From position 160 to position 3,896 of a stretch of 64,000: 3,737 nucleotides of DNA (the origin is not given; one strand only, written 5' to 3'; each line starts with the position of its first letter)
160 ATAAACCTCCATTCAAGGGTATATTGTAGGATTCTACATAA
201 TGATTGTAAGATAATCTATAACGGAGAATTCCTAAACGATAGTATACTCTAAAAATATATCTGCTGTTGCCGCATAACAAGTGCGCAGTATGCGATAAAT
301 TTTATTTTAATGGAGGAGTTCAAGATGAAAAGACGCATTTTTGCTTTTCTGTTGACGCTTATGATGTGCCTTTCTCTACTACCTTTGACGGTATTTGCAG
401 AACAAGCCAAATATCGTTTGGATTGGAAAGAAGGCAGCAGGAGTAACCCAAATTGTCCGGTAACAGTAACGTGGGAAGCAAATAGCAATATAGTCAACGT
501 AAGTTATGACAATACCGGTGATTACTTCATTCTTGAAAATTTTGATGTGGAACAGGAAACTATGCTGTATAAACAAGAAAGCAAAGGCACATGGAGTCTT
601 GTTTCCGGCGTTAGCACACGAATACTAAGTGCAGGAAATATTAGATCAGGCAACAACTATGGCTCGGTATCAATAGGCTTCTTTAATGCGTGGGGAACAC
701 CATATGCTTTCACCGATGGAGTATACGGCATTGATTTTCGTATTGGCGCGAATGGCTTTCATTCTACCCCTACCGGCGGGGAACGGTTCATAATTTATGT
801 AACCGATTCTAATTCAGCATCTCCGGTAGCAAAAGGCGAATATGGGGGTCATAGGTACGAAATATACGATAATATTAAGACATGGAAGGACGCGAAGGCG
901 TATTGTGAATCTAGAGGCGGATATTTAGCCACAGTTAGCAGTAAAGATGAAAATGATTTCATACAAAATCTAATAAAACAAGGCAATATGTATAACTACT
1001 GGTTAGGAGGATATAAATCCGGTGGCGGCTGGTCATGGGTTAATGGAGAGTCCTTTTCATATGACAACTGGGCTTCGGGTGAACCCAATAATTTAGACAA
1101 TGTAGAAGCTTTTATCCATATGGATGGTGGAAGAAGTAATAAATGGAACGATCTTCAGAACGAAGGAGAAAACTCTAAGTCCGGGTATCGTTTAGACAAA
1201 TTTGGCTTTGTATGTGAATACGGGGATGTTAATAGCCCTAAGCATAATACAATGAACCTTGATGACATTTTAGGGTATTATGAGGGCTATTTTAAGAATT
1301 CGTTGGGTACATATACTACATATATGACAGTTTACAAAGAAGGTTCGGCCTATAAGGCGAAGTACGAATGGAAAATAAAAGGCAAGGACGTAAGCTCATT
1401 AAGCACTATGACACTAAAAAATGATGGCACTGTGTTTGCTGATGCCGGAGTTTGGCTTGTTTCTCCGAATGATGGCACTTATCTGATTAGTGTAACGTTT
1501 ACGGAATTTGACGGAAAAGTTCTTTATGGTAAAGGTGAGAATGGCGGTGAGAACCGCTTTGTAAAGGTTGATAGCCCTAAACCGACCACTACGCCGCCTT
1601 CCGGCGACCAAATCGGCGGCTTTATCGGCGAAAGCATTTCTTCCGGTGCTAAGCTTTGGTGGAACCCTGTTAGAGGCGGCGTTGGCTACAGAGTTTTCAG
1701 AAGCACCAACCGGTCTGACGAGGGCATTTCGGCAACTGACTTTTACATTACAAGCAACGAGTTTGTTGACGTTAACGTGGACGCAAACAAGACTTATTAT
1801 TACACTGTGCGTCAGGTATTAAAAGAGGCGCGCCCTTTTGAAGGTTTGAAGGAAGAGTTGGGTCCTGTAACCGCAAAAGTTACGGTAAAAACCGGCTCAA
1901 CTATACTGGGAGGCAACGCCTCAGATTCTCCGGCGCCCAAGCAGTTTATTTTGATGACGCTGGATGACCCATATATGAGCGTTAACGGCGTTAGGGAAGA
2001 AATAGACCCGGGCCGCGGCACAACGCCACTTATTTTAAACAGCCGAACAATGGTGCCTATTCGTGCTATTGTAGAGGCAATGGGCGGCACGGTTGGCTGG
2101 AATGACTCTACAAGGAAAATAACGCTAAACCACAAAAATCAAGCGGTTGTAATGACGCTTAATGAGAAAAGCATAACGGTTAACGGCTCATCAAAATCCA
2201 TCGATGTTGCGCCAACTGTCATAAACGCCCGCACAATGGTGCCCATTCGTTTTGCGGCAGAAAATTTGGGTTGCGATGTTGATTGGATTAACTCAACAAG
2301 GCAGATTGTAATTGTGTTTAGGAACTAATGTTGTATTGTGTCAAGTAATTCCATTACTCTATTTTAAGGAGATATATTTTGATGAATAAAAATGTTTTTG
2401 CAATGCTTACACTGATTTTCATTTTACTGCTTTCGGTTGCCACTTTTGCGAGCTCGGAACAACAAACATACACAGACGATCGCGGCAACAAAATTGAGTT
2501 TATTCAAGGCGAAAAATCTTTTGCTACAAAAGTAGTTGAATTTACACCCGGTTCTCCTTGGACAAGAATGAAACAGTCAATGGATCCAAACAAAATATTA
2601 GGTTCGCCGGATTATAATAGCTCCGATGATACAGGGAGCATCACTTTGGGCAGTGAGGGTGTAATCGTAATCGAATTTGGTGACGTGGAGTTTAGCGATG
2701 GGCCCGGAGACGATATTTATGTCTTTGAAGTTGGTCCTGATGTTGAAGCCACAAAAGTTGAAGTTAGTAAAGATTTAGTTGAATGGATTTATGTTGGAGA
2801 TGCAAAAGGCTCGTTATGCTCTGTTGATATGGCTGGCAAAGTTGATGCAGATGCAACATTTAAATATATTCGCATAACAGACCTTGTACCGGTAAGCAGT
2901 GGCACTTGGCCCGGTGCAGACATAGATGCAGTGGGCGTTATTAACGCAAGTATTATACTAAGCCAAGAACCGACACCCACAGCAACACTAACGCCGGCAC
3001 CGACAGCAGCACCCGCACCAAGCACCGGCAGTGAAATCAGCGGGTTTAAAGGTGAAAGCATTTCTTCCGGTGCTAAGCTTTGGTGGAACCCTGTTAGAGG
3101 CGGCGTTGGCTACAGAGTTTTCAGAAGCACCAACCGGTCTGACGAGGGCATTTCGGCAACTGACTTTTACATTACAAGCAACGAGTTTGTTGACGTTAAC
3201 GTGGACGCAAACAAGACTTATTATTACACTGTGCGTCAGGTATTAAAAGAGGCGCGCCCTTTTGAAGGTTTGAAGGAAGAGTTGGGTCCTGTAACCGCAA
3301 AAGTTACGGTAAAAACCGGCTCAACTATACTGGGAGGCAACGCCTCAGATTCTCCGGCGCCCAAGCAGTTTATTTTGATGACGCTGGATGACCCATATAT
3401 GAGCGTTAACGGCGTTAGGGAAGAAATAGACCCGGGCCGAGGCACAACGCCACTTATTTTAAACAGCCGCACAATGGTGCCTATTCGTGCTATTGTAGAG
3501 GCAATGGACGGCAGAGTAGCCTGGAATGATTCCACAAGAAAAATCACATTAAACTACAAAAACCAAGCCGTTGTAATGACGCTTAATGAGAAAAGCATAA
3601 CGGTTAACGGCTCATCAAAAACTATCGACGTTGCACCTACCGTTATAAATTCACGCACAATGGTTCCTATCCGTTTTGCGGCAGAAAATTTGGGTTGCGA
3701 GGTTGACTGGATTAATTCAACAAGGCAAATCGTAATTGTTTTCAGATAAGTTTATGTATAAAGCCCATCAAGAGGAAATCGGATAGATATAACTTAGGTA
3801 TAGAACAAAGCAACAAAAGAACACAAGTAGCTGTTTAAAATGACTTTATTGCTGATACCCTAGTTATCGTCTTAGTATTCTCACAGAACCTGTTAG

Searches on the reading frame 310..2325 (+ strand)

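Call 72: search_protein_families(library=pfam, max_evalue=0.000001, proteins=[window:310-2325:+])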
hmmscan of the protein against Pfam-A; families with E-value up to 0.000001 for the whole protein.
window:310-2325:+ (672 aa): 2 families
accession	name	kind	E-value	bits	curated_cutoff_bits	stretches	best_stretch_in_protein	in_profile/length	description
PF07833.16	Cu_amine_oxidN1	-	2.4e-33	114.7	24.2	1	571-668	11-108/108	Copper amine oxidase N-terminal domain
PF00059.27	Lectin_C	-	6.9e-15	56.1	22.6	1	190-283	3-96/107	Lectin C-type domain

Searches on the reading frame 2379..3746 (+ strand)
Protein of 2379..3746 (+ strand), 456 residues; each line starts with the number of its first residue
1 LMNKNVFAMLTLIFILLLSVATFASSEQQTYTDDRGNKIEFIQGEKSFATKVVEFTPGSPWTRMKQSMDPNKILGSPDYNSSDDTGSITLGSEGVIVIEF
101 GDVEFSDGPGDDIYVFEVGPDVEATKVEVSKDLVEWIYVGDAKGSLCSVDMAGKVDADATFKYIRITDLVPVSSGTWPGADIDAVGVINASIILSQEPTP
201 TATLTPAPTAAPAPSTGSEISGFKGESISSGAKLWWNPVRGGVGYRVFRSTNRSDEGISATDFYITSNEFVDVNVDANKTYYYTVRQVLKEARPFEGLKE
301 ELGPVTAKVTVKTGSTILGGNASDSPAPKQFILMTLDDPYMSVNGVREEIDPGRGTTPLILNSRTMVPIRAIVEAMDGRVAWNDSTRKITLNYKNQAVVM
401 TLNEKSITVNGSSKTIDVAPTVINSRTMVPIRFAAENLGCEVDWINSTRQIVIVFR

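Call 72: search_protein_families(library=pfam, max_evalue=0.000001, proteins=[window:2379-3746:+])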
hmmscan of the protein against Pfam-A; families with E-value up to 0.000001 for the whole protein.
window:2379-3746:+ (456 aa): 1 family
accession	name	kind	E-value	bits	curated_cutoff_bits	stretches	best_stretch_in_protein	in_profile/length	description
PF07833.16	Cu_amine_oxidN1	-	6.5e-32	110.1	24.2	1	356-453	11-108/108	Copper amine oxidase N-terminal domain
